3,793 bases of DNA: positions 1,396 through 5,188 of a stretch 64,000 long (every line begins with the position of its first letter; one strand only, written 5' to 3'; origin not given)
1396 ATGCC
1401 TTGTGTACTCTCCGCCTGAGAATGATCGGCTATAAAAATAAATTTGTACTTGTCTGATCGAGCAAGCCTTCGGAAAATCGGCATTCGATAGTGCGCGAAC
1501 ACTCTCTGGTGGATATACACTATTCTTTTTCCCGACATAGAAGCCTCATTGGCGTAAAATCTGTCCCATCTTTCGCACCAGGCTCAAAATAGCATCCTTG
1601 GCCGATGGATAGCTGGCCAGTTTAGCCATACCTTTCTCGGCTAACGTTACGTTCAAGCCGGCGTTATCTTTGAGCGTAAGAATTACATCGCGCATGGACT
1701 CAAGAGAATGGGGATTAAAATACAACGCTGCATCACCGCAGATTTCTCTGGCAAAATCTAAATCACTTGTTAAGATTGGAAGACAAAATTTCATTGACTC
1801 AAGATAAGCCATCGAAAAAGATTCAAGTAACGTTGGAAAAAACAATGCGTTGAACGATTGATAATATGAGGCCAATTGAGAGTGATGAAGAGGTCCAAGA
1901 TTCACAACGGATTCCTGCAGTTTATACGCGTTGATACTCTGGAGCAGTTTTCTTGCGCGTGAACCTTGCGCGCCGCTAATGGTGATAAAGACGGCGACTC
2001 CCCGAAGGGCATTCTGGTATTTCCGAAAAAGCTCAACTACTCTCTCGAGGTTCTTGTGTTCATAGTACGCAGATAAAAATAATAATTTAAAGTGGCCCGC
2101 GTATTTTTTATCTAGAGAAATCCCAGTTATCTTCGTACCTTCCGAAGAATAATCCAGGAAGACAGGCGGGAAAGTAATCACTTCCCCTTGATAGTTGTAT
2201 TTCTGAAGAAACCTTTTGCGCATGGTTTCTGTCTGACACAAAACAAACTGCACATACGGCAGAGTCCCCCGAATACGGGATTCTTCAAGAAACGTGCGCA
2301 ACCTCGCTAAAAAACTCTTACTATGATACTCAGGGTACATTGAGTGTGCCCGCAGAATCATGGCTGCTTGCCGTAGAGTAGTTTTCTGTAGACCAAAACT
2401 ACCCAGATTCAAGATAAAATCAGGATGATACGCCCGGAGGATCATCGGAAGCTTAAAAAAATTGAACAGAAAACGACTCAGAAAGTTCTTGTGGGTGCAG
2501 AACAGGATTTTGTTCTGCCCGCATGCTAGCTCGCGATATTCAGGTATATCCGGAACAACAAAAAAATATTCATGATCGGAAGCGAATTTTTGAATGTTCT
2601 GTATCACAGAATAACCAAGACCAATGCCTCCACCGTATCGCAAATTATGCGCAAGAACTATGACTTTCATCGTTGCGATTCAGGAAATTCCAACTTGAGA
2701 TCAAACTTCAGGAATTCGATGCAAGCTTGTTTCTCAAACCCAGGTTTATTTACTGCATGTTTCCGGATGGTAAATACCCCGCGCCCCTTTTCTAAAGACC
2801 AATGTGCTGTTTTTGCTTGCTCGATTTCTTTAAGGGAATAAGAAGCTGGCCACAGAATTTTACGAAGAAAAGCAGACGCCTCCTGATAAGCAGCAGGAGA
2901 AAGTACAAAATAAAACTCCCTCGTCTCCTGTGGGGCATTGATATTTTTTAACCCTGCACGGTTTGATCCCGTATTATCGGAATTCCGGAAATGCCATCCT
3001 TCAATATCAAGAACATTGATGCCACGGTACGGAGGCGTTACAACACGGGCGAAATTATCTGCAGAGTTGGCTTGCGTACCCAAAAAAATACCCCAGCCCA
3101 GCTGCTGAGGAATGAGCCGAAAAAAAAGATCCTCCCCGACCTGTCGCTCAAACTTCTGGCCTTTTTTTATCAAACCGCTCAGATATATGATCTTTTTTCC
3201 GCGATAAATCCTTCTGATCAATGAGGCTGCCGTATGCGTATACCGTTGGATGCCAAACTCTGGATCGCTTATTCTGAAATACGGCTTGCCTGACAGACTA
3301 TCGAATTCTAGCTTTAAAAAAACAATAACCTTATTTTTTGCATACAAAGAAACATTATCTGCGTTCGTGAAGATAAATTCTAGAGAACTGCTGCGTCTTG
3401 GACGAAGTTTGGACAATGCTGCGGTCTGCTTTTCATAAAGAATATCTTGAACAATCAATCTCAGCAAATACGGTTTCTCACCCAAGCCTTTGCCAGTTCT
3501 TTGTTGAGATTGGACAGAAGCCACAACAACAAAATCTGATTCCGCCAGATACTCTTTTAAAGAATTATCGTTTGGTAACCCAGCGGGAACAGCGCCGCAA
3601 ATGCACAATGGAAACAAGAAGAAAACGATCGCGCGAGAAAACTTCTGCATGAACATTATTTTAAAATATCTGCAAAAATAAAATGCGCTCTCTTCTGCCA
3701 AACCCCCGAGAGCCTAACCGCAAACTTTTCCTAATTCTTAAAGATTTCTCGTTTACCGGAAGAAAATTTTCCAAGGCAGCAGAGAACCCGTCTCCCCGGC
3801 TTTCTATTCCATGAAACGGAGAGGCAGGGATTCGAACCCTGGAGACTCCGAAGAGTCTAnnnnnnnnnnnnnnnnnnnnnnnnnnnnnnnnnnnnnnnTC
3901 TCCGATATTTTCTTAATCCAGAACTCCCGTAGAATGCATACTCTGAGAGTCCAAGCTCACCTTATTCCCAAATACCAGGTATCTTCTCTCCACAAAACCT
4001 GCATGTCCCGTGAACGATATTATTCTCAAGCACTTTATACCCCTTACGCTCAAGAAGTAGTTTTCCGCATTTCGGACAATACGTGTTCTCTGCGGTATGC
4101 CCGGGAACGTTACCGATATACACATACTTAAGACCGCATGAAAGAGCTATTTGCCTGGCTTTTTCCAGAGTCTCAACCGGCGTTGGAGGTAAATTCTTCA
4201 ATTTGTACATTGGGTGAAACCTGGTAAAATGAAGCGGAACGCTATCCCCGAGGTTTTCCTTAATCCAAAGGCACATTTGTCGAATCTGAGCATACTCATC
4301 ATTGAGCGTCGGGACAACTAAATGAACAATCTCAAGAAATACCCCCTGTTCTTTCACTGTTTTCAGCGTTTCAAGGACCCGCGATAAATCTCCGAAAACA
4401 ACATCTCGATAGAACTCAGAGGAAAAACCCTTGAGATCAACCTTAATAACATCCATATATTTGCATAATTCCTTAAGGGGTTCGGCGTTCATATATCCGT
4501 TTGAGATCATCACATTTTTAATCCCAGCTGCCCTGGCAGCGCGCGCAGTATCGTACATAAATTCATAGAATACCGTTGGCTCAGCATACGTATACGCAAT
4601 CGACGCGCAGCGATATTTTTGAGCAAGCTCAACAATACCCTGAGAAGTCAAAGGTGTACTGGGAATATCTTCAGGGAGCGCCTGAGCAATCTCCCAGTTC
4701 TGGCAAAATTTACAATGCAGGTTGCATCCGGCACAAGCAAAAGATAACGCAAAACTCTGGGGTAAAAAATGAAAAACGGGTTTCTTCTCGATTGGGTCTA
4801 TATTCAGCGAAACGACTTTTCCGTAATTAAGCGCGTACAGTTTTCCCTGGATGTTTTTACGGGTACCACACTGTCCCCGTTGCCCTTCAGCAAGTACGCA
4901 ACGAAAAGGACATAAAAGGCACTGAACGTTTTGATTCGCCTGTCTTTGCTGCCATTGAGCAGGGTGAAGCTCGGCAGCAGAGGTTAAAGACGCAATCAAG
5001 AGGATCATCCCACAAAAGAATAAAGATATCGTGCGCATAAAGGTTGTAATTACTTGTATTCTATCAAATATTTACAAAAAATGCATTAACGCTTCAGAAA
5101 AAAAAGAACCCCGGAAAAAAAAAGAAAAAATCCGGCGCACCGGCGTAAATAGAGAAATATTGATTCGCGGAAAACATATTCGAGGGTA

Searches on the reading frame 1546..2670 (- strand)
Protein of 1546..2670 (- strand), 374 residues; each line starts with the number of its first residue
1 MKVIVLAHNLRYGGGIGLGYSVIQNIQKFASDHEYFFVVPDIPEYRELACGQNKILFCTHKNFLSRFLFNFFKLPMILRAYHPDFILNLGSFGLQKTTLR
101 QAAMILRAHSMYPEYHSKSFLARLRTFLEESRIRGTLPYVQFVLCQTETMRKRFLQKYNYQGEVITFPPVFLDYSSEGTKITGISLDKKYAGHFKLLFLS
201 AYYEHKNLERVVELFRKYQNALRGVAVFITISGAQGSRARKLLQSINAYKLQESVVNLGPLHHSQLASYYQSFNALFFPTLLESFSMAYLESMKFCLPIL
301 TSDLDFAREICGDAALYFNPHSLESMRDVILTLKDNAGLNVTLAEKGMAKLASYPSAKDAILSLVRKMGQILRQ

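Call 17: search_protein_families(library=pfam, proteins=[window:1546-2670:-], max_evalue=0.0001)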
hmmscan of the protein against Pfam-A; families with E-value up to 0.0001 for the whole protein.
window:1546-2670:- (374 aa): 3 families
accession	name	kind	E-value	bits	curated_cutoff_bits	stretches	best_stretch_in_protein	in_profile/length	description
PF00534.26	Glycos_transf_1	-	6.7e-18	65.3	26.4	1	192-346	14-168/172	Glycosyl transferases group 1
PF13692.12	Glyco_trans_1_4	-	3.5e-13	50.5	27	1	195-334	3-140/142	Glycosyl transferases group 1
PF13439.12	Glyco_transf_4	-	1e-06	29.4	28.5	1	30-165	16-159/170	Glycosyltransferase Family 4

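Call 56: find_encoding_contigs(protein=window:1546-2670:-, flank=10000, max_places=3)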
Protein window:1546-2670:- (374 aa): no gene with exactly this product is on record in the collection.
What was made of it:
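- Tried and rejected: Walking left from the window failed because the ORF's exact product is not indexed (call 56).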

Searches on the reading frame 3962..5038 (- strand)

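Call 17: search_protein_families(library=pfam, proteins=[window:3962-5038:-], max_evalue=0.0001)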
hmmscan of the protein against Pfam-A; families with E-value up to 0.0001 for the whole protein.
window:3962-5038:- (358 aa): 2 families
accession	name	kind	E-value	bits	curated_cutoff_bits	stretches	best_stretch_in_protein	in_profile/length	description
PF04055.27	Radical_SAM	-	2.8e-22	80.1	29.5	1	103-251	5-161/166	Radical SAM superfamily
PF13353.11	Fer4_12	-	2e-06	28.6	22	1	101-200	11-113/137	4Fe-4S single cluster domain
